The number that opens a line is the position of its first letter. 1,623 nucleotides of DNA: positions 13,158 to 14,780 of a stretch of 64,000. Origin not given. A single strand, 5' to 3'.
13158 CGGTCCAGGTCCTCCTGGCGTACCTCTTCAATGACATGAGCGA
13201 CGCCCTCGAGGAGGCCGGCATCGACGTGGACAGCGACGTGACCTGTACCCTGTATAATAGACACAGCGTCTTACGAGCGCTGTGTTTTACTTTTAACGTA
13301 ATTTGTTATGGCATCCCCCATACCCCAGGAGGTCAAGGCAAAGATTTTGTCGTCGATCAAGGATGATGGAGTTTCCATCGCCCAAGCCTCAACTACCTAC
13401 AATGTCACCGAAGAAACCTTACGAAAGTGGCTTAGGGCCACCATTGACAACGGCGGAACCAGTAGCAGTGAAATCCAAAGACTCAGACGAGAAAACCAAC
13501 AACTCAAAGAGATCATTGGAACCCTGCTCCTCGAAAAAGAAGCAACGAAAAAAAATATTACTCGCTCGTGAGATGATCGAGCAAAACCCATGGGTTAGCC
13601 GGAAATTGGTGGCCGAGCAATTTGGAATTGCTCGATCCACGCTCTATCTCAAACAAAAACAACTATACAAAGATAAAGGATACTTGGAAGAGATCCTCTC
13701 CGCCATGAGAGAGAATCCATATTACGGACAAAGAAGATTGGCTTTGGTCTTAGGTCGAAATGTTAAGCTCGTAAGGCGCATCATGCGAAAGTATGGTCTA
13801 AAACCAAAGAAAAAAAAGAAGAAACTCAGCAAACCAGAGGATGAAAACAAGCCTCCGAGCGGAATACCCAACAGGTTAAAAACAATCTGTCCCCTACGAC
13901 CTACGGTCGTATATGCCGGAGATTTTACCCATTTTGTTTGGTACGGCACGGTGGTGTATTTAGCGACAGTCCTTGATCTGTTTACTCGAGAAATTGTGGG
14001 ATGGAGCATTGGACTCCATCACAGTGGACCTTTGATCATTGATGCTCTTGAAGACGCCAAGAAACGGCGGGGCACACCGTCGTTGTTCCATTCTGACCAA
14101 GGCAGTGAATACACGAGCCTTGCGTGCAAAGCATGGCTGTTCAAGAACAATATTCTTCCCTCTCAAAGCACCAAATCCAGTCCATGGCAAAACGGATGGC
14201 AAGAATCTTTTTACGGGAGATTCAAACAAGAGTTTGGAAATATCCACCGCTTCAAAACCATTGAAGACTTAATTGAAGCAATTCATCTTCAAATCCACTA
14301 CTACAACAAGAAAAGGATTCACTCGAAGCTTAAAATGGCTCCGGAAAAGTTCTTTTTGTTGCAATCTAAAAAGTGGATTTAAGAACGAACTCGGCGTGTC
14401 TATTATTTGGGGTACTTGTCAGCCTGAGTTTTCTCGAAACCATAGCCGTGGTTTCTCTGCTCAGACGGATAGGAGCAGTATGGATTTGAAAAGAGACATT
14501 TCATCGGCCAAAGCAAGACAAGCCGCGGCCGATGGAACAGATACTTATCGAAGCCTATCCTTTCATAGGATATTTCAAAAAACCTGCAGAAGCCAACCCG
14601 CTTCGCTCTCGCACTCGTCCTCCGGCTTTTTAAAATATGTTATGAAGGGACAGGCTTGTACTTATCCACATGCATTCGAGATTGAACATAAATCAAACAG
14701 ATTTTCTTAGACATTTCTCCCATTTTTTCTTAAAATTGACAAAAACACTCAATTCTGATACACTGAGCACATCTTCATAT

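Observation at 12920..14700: IS3-family element inserted into a second short high-GC segment that has its own strong promoter, structured leader and small acidic ORF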

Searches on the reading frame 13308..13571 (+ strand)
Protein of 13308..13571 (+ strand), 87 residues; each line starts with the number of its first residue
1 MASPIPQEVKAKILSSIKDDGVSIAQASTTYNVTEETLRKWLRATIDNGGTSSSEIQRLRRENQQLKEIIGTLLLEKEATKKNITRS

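Call 42: search_protein_families(library=pfam, proteins=[window:13308-13571:+], max_evalue=0.1)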
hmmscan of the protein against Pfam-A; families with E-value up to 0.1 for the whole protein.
window:13308-13571:+ (87 aa): 7 families
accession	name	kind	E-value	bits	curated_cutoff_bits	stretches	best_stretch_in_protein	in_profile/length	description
PF01527.26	HTH_Tnp_1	-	4e-06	27.4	24.1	1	7-68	9-72/75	Transposase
PF06627.17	DUF1153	-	0.00055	20.5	23.5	1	10-50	35-75/87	Protein of unknown function (DUF1153)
PF13384.12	HTH_23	-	0.0013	19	24.6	1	9-44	6-40/50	Homeodomain-like domain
PF13518.12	HTH_28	-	0.0016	19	25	1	10-43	2-34/52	Helix-turn-helix domain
PF01710.22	HTH_Tnp_IS630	-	0.0056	17.2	21.3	1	9-70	7-65/119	Transposase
PF05225.22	HTH_psq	-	0.023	14.9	20.4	1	21-44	16-39/45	helix-turn-helix, Psq domain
PF12298.14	Bot1p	-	0.065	13.8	23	0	3-34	15-46/172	Eukaryotic mitochondrial regulator protein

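Call 59: search_protein_families(library=ncbifam, proteins=[window:13308-13571:+], max_evalue=0.01)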
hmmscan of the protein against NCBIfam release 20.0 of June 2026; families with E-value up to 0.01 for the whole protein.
window:13308-13571:+ (87 aa): 4 families
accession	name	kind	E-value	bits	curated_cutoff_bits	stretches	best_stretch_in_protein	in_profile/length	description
NF033516.0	transpos_IS3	equivalog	6.3e-08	32.2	160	1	8-83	1-81/369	IS3 family transposase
NF047595.1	IS66_ISRel24_TnpA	equivalog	0.00063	20.3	74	1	7-46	7-46/113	IS66-like element accessory protein TnpA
NF033577.2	transpos_IS481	equivalog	0.00068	19.2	224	1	10-55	2-47/284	IS481 family transposase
NF051866.1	CtrAInhibSciP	equivalog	0.0024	18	100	1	10-49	38-77/90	CtrA inhibitor SciP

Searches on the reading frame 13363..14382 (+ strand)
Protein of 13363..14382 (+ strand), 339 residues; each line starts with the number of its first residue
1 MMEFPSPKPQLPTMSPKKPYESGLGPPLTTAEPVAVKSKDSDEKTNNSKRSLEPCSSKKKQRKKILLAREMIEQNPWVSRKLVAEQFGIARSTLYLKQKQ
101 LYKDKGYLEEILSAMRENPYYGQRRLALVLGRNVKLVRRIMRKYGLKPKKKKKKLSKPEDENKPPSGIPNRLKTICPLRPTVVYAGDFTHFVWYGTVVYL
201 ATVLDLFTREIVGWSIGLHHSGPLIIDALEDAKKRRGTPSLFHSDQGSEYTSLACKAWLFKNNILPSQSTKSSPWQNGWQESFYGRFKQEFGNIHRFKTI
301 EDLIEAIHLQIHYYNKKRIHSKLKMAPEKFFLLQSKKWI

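Call 17: find_encoding_contigs(protein=window:13363-14382:+, flank=4000, max_places=10)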
Protein window:13363-14382:+ (339 aa): 2 contigs read that carry it; 2 places shown.
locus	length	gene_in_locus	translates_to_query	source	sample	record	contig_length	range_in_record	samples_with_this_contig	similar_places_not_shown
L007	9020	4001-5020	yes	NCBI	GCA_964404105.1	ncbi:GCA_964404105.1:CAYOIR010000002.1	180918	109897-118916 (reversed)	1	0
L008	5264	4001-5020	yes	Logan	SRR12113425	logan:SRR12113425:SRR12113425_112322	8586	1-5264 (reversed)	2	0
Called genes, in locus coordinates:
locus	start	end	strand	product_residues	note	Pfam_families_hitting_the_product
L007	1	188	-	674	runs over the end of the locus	PF04760:IF2_N, PF00009:GTP_EFTU, PF01926:MMR_HSR1, PF14578:GTP_EFTU_D4 (faint), PF22042:EF-G_D2, PF11987:IF-2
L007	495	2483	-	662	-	PF03030:H_PPase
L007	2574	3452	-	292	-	PF13489:Methyltransf_23, PF01209:Ubie_methyltran, PF05175:MTS (weak), PF08241:Methyltransf_11, PF08242:Methyltransf_12, PF13649:Methyltransf_25, PF13847:Methyltransf_31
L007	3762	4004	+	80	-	-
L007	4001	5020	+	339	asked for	PF00665:rve, PF13683:rve_3, PF13333:rve_2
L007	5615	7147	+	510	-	PF12072:RNase_Y_N, PF00013:KH_1, PF22891:KH_PNO1_2nd (weak), PF01966:HD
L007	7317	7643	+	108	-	PF00216:Bac_DNA_binding, PF18175:HU-CCDC81_bac_2 (weak), PF18291:HU-HIG (weak)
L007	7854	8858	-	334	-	PF01544:CorA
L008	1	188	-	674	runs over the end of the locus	PF04760:IF2_N, PF00009:GTP_EFTU, PF01926:MMR_HSR1, PF14578:GTP_EFTU_D4 (faint), PF22042:EF-G_D2, PF11987:IF-2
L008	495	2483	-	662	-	PF03030:H_PPase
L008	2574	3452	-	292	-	PF13489:Methyltransf_23, PF01209:Ubie_methyltran, PF05175:MTS (weak), PF08241:Methyltransf_11, PF08242:Methyltransf_12, PF13649:Methyltransf_25, PF13847:Methyltransf_31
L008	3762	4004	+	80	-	-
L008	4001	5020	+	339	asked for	PF00665:rve, PF13683:rve_3, PF13333:rve_2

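Call 42: search_protein_families(library=pfam, proteins=[window:13363-14382:+], max_evalue=0.1)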
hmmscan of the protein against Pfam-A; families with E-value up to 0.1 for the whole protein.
window:13363-14382:+ (339 aa): 8 families
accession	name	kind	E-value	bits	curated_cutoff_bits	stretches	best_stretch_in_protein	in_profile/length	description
PF00665.32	rve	-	2.7e-20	73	32.6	1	179-274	3-102/102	Integrase core domain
PF13683.12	rve_3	-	3e-13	49.7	26.5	1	268-327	7-66/67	Integrase core domain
PF13333.12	rve_2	-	1.2e-09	38.6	22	1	281-327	1-48/56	Integrase core domain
PF02796.21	HTH_7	-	0.00041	20.9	23.8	1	61-95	7-39/45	Helix-turn-helix domain of resolvase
PF13412.12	HTH_24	-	0.0021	18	21.9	0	110-143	7-40/48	Winged helix-turn-helix DNA-binding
PF13276.12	HTH_21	-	0.0034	18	28.1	1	108-154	7-60/60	HTH-like domain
PF24764.1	rva_4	-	0.043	14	26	0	203-325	29-158/194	Integrase core domain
PF13518.12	HTH_28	-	0.092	13.3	25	0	79-95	14-30/52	Helix-turn-helix domain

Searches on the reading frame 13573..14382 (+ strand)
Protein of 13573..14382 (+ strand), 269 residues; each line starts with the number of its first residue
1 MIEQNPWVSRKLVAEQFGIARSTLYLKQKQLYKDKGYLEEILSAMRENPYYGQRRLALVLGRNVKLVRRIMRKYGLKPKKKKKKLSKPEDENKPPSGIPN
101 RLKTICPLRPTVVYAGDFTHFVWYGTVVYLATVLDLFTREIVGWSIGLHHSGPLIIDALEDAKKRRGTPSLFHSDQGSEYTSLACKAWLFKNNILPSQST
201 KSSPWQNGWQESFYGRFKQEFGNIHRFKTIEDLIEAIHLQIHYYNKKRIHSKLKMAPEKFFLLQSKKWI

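Call 58: find_encoding_contigs(protein=window:13573-14382:+, flank=3000, max_places=10)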
Protein window:13573-14382:+ (269 aa): 11 contigs read that carry it; 8 places shown.
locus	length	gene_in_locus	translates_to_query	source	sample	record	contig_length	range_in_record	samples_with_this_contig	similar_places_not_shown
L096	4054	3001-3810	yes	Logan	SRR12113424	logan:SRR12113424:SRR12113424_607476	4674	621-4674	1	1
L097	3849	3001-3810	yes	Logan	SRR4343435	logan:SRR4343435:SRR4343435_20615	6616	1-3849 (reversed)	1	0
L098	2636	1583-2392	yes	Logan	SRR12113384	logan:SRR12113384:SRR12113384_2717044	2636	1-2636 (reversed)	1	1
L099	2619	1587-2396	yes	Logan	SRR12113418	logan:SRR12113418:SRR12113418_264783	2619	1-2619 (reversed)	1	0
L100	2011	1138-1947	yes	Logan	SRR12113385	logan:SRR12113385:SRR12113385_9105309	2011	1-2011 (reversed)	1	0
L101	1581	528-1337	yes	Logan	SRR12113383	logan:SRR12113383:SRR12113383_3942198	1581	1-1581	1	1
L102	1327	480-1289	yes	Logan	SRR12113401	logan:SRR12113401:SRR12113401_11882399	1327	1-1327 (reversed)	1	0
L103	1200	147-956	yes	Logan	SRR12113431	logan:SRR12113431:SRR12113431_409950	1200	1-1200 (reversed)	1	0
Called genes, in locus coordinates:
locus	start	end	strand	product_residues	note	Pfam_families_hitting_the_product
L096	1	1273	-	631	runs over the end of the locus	?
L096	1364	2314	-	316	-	PF01209:Ubie_methyltran, PF13489:Methyltransf_23, PF05175:MTS (weak), PF08241:Methyltransf_11, PF08242:Methyltransf_12, PF13649:Methyltransf_25, PF13847:Methyltransf_31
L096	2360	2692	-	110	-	-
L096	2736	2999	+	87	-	PF01527:HTH_Tnp_1 (weak)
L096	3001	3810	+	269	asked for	PF00665:rve, PF13683:rve_3, PF13333:rve_2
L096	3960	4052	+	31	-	?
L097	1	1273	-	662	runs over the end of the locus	PF03030:H_PPase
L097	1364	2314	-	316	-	PF01209:Ubie_methyltran, PF13489:Methyltransf_23, PF05175:MTS (weak), PF08241:Methyltransf_11, PF08242:Methyltransf_12, PF13649:Methyltransf_25, PF13847:Methyltransf_31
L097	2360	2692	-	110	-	-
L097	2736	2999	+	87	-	PF01527:HTH_Tnp_1 (weak)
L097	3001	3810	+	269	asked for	PF00665:rve, PF13683:rve_3, PF13333:rve_2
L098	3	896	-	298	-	?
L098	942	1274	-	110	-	-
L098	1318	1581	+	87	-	PF01527:HTH_Tnp_1 (weak)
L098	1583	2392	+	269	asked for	PF00665:rve, PF13683:rve_3, PF13333:rve_2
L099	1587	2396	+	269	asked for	PF00665:rve, PF13683:rve_3, PF13333:rve_2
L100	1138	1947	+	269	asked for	PF00665:rve, PF13683:rve_3, PF13333:rve_2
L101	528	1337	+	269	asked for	PF00665:rve, PF13683:rve_3, PF13333:rve_2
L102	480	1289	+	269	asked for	PF00665:rve, PF13683:rve_3, PF13333:rve_2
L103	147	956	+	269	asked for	PF00665:rve, PF13683:rve_3, PF13333:rve_2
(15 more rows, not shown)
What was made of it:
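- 13239..14421 (+): Complete IS3-family insertion sequence, 1183 bp, with no target-site duplication (flanks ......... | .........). All 11 contigs that carry its OrfB show this same locus (call 58).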

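Call 59: search_protein_families(library=ncbifam, proteins=[window:13573-14382:+], max_evalue=0.01)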
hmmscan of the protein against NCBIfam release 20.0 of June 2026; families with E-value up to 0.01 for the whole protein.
window:13573-14382:+ (269 aa): 4 families
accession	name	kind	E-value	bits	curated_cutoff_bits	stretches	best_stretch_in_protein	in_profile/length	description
NF033516.0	transpos_IS3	equivalog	3.5e-62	210.8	160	1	9-257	102-365/369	IS3 family transposase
NF033577.2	transpos_IS481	equivalog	2.3e-20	73.3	224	1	39-255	65-277/284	IS481 family transposase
NF033546.1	transpos_IS21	equivalog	0.00046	19.8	160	0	199-260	219-281/294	IS21 family transposase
NF033545.0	transpos_IS630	equivalog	0.0012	18.4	100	0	66-130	100-163/299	IS630 family transposase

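Call 82: search_dna_similar(query=window:13573-14382:+, collection=plasmids, mode=protein, max_rows=12)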
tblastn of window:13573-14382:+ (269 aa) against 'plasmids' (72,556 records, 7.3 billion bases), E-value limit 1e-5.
The search stops at 5000 records and this limit was reached: more records match than are counted here, and every count below describes the 5000 best-scoring records only.
Records with a match: at least 5000; places in all: 16539; records where one place covers at least 80% of the query: 1250.
Best place of each record, by identity: <60% 5000.
By first word of the organism name: Escherichia 1318; Klebsiella 1146; Bacillus 331; Enterobacter 172; Enterococcus 149; Shigella 143; Acinetobacter 126; Pseudomonas 116; Salmonella 112; Lactococcus 103; and 177 more.
By predicted mobility (MOB-suite, as given by PLSDB): conjugative 2257; non-mobilizable 1709; mobilizable 1034.
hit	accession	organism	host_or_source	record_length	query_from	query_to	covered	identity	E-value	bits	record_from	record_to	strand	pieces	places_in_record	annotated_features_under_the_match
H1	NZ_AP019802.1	Thermus thermophilus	-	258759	11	260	93%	34.2%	9e-24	107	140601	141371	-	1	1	none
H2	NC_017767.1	Thermus thermophilus HB8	-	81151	11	260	93%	33.8%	1e-23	107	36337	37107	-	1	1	none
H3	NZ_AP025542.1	Thermus thermophilus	-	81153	11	260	93%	33.8%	1e-23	107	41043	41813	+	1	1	none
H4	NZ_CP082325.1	Thermus thermophilus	cell culture,cheese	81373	11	260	93%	33.8%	1e-23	107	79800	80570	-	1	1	none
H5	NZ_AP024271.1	Thermus thermophilus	-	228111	17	260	91%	34.6%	2e-21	100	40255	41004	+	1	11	IS3 family transposase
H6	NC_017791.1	Deinococcus gobiensis I-0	-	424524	5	261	96%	32.6%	1e-21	101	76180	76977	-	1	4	IS3 family transposase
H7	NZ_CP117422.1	Bacillus cereus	-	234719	9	260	94%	32.6%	2e-17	89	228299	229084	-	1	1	IS3-like element ISBce19 family transposase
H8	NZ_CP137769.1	Bacillus cereus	Passiflora edulis Sims,Pure ...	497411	9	260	94%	32.2%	1e-15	84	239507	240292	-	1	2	none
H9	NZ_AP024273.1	Thermus thermophilus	-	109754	17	260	91%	33.1%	2e-18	92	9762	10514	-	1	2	IS3 family transposase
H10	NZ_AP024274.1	Thermus thermophilus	-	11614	17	260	91%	33.1%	2e-18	92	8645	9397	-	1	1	IS3 family transposase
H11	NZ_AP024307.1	Thermus thermophilus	-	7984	17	260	91%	33.1%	2e-18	91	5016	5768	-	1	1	IS3 family transposase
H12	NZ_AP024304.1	Thermus thermophilus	-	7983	17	260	91%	33.1%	2e-18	91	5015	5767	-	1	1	IS3 family transposase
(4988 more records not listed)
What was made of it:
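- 13239..14421 (+): It is at most 35% identical to plasmid-borne IS3 transposases (call 82).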

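Call 101: find_related_loci(query=window:13573-14382:+, collection=viral_contigs, flank=2000)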
Query window:13573-14382:+ (269 aa) in viral_contigs; peptide patterns used: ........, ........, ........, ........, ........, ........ (x = any residue, [..] = any of these).
600 stretches matched a pattern (row limit reached: there are more); 1 encode a relative of the query (tblastn E <= 1e-3); 1 distinct loci.
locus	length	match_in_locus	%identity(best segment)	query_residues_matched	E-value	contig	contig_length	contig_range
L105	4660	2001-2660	33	15-249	2e-26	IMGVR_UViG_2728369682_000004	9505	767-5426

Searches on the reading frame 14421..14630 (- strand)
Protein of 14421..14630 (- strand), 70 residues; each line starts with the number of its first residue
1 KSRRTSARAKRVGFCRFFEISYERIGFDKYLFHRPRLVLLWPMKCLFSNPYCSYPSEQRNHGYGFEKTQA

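Call 88: search_protein_families(library=pfam, proteins=[window:14421-14630:-], max_evalue=1)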
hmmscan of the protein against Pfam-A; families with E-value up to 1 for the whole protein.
seq(70 aa): 0 families
